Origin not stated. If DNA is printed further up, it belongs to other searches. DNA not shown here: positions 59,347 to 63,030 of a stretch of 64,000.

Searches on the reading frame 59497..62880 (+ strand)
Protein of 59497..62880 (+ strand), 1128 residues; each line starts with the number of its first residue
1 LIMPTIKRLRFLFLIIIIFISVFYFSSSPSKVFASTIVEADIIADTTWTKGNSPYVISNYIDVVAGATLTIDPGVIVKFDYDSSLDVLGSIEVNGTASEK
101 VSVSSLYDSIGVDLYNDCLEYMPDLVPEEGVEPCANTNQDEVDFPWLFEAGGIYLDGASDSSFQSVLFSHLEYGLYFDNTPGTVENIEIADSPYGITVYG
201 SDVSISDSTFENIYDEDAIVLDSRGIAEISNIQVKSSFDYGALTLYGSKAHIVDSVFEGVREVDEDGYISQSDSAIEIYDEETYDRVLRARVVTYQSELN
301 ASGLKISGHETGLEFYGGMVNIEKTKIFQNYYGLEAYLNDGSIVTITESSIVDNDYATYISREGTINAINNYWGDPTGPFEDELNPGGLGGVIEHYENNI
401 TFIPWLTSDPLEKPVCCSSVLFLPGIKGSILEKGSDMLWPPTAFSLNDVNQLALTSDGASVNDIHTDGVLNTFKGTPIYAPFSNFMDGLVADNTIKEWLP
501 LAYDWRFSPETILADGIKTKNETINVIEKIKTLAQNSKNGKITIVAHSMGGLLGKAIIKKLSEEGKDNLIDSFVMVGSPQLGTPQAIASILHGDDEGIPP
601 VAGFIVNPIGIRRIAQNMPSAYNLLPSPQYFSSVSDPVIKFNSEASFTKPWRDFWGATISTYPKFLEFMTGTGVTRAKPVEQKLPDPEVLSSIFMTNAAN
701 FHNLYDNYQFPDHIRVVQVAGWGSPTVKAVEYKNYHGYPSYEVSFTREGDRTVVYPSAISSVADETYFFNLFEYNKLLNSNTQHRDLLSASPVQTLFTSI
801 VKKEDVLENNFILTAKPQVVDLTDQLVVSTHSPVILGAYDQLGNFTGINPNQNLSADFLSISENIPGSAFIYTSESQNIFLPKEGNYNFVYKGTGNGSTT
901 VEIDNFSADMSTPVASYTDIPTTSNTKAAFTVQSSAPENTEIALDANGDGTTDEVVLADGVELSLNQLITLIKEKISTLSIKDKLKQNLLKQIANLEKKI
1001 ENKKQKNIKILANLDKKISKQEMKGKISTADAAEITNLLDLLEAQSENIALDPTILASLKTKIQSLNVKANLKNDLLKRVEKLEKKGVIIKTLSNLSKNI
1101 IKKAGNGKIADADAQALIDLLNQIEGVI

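Call 49: search_protein_families(library=pfam, proteins=[window:59497-62880:+], max_evalue=0.00001)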
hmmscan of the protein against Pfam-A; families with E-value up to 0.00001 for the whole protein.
window:59497-62880:+ (1128 aa): 2 families
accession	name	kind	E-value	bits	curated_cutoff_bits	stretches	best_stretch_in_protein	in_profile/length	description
PF02450.21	LCAT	-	4.1e-17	62.9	21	1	499-647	88-229/392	Lecithin:cholesterol acyltransferase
PF13229.12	Beta_helix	-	1.4e-12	47.9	25.9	2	152-280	2-122/158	Right handed beta helix region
